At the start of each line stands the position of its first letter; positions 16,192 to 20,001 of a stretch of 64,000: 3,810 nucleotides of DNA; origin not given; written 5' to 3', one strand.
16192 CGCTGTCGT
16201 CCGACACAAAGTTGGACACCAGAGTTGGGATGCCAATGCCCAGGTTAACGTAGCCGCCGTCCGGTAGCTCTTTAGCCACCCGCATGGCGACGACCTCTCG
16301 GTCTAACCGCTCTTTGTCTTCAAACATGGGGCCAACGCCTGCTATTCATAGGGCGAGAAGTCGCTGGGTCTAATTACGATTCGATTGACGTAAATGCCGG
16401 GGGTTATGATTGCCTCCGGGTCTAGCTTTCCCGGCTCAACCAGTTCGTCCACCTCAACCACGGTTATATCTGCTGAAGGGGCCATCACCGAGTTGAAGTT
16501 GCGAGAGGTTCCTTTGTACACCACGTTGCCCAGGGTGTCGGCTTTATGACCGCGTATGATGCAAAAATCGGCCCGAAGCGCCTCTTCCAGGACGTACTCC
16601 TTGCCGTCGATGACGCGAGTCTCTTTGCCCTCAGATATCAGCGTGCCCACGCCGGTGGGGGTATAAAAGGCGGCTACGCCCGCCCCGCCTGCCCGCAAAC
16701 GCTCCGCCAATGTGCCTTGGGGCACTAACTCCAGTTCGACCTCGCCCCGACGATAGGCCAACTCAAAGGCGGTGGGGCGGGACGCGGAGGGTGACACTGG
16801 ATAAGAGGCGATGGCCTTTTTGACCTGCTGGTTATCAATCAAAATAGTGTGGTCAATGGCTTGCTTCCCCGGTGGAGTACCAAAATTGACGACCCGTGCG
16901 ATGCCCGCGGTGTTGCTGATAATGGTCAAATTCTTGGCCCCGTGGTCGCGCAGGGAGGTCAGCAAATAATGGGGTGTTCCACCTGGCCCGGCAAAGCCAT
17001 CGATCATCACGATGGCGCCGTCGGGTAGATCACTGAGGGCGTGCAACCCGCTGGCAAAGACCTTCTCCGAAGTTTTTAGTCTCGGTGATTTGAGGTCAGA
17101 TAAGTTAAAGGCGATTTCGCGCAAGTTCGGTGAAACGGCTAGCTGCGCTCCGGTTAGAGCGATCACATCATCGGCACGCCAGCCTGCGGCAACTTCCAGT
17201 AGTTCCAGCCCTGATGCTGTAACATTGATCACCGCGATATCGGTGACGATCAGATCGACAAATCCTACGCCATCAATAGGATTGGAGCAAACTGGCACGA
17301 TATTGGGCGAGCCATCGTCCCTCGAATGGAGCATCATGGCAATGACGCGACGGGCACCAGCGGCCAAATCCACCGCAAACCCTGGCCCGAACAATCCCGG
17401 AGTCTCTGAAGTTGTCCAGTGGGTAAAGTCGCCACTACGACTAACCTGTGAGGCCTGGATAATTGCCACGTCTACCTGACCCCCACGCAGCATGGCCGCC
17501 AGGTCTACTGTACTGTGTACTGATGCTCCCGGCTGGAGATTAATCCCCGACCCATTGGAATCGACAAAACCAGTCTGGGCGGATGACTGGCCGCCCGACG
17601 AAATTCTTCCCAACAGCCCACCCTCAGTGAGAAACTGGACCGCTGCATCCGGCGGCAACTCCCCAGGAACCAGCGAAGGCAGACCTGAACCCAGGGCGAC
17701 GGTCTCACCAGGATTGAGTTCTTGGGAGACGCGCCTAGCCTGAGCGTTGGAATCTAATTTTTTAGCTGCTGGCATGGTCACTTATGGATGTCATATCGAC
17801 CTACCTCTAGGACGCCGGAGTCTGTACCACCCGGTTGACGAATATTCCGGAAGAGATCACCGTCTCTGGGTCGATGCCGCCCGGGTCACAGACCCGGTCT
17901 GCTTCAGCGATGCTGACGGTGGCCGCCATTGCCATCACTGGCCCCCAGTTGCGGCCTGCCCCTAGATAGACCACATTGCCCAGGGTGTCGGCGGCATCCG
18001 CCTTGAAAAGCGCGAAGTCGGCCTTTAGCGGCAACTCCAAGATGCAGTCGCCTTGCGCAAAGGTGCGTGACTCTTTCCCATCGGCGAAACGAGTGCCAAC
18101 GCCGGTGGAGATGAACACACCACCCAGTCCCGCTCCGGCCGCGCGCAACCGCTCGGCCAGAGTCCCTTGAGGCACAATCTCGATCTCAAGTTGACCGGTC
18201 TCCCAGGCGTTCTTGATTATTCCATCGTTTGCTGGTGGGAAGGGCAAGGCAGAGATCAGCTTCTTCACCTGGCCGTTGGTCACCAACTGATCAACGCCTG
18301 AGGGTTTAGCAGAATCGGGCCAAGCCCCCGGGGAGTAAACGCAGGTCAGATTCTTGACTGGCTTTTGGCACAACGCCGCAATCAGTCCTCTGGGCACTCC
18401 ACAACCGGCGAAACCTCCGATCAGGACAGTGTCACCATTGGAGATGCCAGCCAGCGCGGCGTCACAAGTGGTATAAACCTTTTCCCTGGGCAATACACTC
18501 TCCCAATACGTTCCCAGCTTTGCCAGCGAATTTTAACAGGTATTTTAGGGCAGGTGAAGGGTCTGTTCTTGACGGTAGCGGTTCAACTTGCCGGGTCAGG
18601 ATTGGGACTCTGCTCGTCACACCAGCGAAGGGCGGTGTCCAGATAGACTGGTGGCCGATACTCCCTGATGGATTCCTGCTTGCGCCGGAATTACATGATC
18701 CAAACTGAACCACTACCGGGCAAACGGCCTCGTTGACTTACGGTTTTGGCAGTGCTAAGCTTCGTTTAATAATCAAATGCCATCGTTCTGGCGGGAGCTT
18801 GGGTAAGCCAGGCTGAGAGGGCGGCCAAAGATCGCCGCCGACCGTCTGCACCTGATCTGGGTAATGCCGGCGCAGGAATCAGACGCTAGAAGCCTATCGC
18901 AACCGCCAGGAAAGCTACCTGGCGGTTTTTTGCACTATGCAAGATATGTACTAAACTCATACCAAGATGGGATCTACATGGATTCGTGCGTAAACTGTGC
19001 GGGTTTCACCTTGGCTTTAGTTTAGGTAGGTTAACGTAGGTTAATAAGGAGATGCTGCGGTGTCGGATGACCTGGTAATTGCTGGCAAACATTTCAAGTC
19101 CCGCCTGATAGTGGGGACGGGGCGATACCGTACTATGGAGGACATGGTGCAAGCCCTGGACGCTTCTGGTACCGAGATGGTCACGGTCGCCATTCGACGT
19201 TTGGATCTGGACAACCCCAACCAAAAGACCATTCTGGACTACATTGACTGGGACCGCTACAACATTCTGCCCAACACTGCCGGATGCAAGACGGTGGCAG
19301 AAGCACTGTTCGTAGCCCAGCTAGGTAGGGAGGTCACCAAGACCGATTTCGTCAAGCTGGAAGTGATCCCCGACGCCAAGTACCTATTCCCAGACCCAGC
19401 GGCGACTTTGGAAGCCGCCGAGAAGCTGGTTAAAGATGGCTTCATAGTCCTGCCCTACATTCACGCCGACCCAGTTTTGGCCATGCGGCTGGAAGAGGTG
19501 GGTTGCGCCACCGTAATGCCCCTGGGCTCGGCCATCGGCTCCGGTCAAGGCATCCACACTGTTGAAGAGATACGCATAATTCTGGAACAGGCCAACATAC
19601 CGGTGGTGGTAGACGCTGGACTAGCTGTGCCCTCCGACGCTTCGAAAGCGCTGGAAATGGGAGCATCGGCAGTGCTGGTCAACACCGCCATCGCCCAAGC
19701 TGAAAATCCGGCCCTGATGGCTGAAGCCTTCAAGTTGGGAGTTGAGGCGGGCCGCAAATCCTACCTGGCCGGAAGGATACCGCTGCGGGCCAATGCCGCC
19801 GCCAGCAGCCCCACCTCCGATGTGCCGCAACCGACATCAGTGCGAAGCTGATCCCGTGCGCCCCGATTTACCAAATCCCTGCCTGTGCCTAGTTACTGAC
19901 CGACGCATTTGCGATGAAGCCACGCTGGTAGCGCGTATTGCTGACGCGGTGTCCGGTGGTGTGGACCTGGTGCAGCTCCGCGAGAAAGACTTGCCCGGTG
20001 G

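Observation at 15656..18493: Family-I CoA-transferase cassette with unusual A / B-A fusion / B architecture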

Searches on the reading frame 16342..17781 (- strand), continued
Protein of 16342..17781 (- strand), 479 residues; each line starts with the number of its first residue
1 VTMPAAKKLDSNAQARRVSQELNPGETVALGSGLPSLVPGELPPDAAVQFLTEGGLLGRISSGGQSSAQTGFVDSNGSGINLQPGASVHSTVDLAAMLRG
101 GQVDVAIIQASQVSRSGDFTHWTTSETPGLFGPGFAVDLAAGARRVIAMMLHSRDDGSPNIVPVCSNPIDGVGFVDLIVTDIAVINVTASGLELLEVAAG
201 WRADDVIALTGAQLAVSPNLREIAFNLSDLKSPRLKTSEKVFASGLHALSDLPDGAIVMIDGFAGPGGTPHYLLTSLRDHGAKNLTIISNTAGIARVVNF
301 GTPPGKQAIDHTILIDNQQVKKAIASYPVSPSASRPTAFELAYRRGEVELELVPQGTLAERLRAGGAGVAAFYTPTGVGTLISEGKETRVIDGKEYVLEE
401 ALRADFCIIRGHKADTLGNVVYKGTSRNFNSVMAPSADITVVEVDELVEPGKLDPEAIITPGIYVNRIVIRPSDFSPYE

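Call 61: find_homologous_proteins(query=P0128, max_evalue=1e-60)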
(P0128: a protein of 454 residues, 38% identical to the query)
Query P0128 (454 aa): 2675 proteins with E <= 1e-60 among 8000 candidates; the best 120 are listed.
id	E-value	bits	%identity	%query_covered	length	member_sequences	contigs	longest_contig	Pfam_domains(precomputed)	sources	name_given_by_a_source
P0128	0.0e+0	1013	100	100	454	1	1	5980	PF01144.30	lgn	-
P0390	1.7e-267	905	90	100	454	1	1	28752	PF01144.30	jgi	jgi:3-oxoacid CoA-transferase subunit B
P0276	1.1e-180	619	44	98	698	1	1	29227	PF01144.30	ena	-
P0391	6.2e-157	541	56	100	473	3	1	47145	PF01144.30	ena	-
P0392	6.7e-149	515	44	97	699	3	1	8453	PF01144.30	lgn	-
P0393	6.1e-144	498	54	96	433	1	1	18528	PF01144.30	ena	-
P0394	9.9e-125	435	48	97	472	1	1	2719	PF01144.30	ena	-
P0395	1.3e-122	428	46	98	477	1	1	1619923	PF01144.30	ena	-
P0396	1.7e-121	424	48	98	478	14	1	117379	PF01144.30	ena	-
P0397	4.2e-120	420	45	98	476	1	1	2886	PF01144.30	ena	-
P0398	8.6e-120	419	48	98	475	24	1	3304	PF01144.30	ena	-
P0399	2.7e-118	414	46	98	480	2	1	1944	PF01144.30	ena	-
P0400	1.9e-117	411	46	98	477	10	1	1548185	PF01144.30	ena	-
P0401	8.1e-114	399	45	96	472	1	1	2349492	PF04223.19,PF01144.30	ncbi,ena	-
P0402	4.9e-112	393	43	98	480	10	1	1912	PF01144.30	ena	-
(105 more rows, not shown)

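Call 63: find_encoding_contigs(protein=P0276, flank=4000, max_places=2)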
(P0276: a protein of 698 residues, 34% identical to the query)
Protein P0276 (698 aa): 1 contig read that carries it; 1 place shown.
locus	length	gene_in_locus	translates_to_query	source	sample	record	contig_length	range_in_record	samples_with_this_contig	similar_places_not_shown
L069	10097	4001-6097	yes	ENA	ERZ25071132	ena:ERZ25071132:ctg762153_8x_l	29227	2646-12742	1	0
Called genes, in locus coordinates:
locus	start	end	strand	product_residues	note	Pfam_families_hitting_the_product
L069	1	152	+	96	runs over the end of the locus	PF00166:Cpn10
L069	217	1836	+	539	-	PF00118:Cpn60_TCP1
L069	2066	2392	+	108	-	-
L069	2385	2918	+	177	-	PF10987:DUF2806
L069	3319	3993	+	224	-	PF01144:CoA_trans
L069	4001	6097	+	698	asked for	PF01144:CoA_trans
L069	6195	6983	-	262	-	PF00561:Abhydrolase_1, PF12697:Abhydrolase_6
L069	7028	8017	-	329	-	PF03631:Virul_fac_BrkB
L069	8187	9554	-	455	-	-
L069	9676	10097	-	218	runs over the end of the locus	-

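Call 64: find_encoding_contigs(protein=P0390, flank=4000, max_places=2)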
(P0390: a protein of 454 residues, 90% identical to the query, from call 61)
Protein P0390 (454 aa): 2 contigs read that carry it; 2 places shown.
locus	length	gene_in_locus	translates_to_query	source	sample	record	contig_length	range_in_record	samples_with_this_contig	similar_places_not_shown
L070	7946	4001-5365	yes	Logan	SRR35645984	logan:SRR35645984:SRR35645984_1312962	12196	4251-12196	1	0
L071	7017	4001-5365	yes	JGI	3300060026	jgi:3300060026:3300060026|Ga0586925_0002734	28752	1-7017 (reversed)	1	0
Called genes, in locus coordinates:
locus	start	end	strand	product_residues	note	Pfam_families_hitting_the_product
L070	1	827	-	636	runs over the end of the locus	PF13240:Zn_Ribbon_1 (weak), PF10101:DUF2339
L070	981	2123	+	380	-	PF01266:DAO, PF07992:Pyr_redox_2 (faint)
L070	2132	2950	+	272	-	PF01209:Ubie_methyltran, PF13489:Methyltransf_23, PF13847:Methyltransf_31, PF08241:Methyltransf_11, PF08242:Methyltransf_12, PF13649:Methyltransf_25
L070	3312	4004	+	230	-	PF01144:CoA_trans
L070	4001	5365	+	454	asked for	PF01144:CoA_trans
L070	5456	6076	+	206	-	PF00578:AhpC-TSA, PF08534:Redoxin, PF00085:Thioredoxin, PF13098:Thioredoxin_2, PF13905:Thioredoxin_8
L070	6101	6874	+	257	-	PF02683:DsbD_TM (weak)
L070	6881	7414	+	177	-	PF03918:CcmH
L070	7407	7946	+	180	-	?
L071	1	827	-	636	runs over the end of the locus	PF13240:Zn_Ribbon_1 (weak), PF10101:DUF2339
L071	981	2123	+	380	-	PF01266:DAO, PF07992:Pyr_redox_2 (faint)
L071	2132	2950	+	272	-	PF01209:Ubie_methyltran, PF13489:Methyltransf_23, PF13847:Methyltransf_31, PF08241:Methyltransf_11, PF08242:Methyltransf_12, PF13649:Methyltransf_25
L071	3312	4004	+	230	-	PF01144:CoA_trans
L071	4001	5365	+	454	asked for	PF01144:CoA_trans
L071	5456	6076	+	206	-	PF00578:AhpC-TSA, PF08534:Redoxin, PF00085:Thioredoxin, PF13098:Thioredoxin_2, PF13905:Thioredoxin_8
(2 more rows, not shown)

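Call 65: find_encoding_contigs(protein=P0392, flank=4000, max_places=2)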
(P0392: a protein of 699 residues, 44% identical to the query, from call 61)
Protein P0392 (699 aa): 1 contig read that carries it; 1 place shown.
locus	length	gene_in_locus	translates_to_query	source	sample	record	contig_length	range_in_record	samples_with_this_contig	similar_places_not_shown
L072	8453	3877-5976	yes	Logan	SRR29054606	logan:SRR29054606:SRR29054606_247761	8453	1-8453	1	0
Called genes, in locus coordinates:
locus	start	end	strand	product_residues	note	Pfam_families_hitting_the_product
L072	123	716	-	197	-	PF00117:GATase, PF07722:Peptidase_C26 (weak)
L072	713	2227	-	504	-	PF04715:, PF00425:Chorismate_bind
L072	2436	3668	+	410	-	PF07690:MFS_1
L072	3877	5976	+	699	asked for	PF01144:CoA_trans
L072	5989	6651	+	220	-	PF01144:CoA_trans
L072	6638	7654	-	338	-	PF00348:polyprenyl_synt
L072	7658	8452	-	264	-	?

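Call 66: find_encoding_contigs(protein=P0391, flank=4000, max_places=1)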
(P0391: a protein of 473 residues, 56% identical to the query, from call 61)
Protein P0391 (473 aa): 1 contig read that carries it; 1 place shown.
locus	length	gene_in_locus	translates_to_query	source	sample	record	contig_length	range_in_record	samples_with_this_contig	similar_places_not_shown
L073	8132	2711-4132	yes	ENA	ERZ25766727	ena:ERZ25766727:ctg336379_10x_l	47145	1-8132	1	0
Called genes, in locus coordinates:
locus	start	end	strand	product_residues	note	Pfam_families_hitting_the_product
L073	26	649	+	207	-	-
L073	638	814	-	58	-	-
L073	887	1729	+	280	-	-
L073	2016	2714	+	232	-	PF01144:CoA_trans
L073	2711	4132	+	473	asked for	PF01144:CoA_trans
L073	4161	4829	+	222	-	PF01144:CoA_trans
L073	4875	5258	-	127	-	PF02627:CMD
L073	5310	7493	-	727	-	PF02463:SMC_N, PF13476:AAA_23, PF13558:SbcC_Walker_B (weak)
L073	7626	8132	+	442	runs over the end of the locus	PF01656:CbiA (faint), PF02881:SRP54_N, PF00448:SRP54, PF02978:SRP_SPB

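Call 81: predict_structure(alignment_id=A3)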
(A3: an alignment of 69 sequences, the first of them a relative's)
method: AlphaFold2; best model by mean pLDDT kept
length: 698 residues; sequences in the alignment: 69
mean_pLDDT: 90.3   pTM: 0.90
mean pLDDT of the five models: 90.3, 89.8, 89.7, 89.5, 89.2
residues with pLDDT >= 90: 517; 70-90: 130; 50-70: 33; < 50: 18
segments of 3 or more residues with pLDDT < 50: 286-288, 468-480
pLDDT, mean of each block of 10 residues (from residue 1): 93 97 95 96 92 92 88 89 93 95 97 93 76 95 96 96 96 98 97 97 97 92 93 98 95 72 95 94 56 58 90 91 76 92 94 96 95 95 96 97 96 87 95 97 95 97 66 37 88 94 93 82 89 88 80 86 89 95 97 87 83 96 94 96 96 97 97 95 97 88
secondary structure, 60 per line:
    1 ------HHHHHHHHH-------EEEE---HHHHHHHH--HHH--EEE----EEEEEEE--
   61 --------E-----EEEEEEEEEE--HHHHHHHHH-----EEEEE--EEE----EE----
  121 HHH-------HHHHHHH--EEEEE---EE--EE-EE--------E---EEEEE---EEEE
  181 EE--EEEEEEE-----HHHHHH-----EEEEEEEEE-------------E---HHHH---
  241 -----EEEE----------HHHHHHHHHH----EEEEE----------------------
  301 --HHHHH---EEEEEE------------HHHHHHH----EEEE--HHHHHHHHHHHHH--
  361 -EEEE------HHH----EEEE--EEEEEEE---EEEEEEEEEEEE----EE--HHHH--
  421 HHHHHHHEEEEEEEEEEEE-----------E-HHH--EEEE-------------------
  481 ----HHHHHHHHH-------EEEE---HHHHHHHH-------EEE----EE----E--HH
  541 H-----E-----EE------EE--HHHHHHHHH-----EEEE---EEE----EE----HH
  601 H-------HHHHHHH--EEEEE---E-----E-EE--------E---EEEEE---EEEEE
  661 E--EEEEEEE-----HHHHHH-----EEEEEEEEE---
elements in order (helices of 4 or more, strands of 3 or more residues): H7-15 E23-26 H30-37 E45-47 E52-58 E75-84 H87-95 E101-105 E108-110 H131-137 E140-144 E169-173 E177-182 E185-191 H197-202 E208-216 H234-237 E246-249 H260-269 E274-278 H303-307 E311-316 H329-335 E340-343 H346-358 E362-365 E379-382 E385-391 E395-406 H415-418 H421-427 E428-439 E458-461 H485-493 E501-504 H508-515 E523-525 H565-573 E579-582 E586-588 H609-615 E618-622 E648-652 E656-661 E664-670 H676-681 E687-695

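Call 83: fold_search(model_id=the predicted structure, library=pdb)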
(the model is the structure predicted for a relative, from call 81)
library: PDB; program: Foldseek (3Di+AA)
matches with E <= 10: 1082; with E <= 0.001: 159
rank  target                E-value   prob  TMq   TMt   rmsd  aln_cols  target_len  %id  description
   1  3oxo_A                4.6e-52  1.00  0.58  0.86   3.9       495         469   40  Succinyl-CoA:3-ketoacid CoA transferase from pig heart covalently bound to CoA (released 2010-11-10)
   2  3k6m_D                7.5e-52  1.00  0.59  0.87   3.8       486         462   41  Dynamic domains of Succinyl-CoA:3-ketoacid-coenzyme A transferase from pig heart. (released 2010-07-07)
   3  3oxo_D                1.1e-51  1.00  0.59  0.87   3.4       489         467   40  Succinyl-CoA:3-ketoacid CoA transferase from pig heart covalently bound to CoA (released 2010-11-10)
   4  3dlx_B                1.1e-51  1.00  0.58  0.85   4.1       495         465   41  Crystal structure of human 3-oxoacid CoA transferase 1 (released 2008-08-12)
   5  3oxo_C                1.6e-51  1.00  0.58  0.86   4.9       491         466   40  Succinyl-CoA:3-ketoacid CoA transferase from pig heart covalently bound to CoA (released 2010-11-10)
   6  3k6m_A                1.8e-51  1.00  0.59  0.87   5.4       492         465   40  Dynamic domains of Succinyl-CoA:3-ketoacid-coenzyme A transferase from pig heart. (released 2010-07-07)
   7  3oxo_B                1.9e-51  1.00  0.59  0.87   3.7       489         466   40  Succinyl-CoA:3-ketoacid CoA transferase from pig heart covalently bound to CoA (released 2010-11-10)
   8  3oxo_F                2.4e-51  1.00  0.59  0.89   4.1       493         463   40  Succinyl-CoA:3-ketoacid CoA transferase from pig heart covalently bound to CoA (released 2010-11-10)
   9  2nrc_B                3.6e-51  1.00  0.59  0.85   4.0       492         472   41  C28A Mutant of Succinyl-CoA:3-Ketoacid CoA Transferase from Pig Heart (released 2007-09-18)
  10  3oxo_G                4.6e-51  1.00  0.59  0.89   5.1       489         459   40  Succinyl-CoA:3-ketoacid CoA transferase from pig heart covalently bound to CoA (released 2010-11-10)
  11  3dlx_A                5.2e-51  1.00  0.59  0.86   4.0       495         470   40  Crystal structure of human 3-oxoacid CoA transferase 1 (released 2008-08-12)
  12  2nrc_D                5.2e-51  1.00  0.58  0.85   4.1       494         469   40  C28A Mutant of Succinyl-CoA:3-Ketoacid CoA Transferase from Pig Heart (released 2007-09-18)
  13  3oxo_E                7.1e-51  1.00  0.59  0.89   3.8       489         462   40  Succinyl-CoA:3-ketoacid CoA transferase from pig heart covalently bound to CoA (released 2010-11-10)
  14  3k6m_C                7.1e-51  1.00  0.59  0.88   5.1       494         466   40  Dynamic domains of Succinyl-CoA:3-ketoacid-coenzyme A transferase from pig heart. (released 2010-07-07)
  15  1ooz_A                1.4e-50  1.00  0.58  0.86   3.4       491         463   40  Deletion mutant of SUCCINYL-COA:3-KETOACID COA TRANSFERASE FROM PIG HEART (released 2004-04-27)
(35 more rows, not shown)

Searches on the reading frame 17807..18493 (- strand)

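Call 3: search_protein_families(library=pfam, proteins=[window:17807-18493:-], max_evalue=0.01)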
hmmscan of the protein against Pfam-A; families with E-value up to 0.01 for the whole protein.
window:17807-18493:- (228 aa): 1 family
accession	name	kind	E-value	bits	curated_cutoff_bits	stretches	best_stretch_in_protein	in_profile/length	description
PF01144.29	CoA_trans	-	2.2e-45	155.1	23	1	8-224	2-216/217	Coenzyme A transferase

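Call 4: search_protein_families(library=ncbifam, proteins=[window:17807-18493:-], max_evalue=0.01)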
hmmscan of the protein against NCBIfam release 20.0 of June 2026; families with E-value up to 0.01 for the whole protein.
window:17807-18493:- (228 aa): 2 families
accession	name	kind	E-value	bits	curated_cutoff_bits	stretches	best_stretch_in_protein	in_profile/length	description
TIGR02429.1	pcaI_scoA_fam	subfamily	1.4e-66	224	128.5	1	4-225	3-219/222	3-oxoacid CoA-transferase subunit A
NF007394.0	PRK09920.1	equivalog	4.7e-48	163.7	315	1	12-224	10-215/219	acetate CoA-transferase subunit alpha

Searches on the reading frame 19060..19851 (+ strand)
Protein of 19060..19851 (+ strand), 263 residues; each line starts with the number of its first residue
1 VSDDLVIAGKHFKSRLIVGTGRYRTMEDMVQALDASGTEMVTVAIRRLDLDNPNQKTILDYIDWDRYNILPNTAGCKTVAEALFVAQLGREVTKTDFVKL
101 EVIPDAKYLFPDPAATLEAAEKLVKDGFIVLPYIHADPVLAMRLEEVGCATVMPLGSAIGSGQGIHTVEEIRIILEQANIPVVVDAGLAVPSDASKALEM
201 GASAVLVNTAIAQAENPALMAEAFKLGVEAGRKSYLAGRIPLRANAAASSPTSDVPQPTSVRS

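Call 45: search_protein_families(library=pfam, proteins=[window:19060-19851:+], max_evalue=0.00001)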
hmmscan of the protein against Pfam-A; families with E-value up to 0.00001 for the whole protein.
window:19060-19851:+ (263 aa): 2 families
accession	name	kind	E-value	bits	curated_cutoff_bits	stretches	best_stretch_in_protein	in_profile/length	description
PF05690.20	ThiG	-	4.1e-106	354.3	23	1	7-251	2-247/247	Thiazole biosynthesis protein ThiG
PF00977.27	His_biosynth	-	7.1e-06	26.1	23.6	0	168-225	62-117/228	Histidine biosynthesis protein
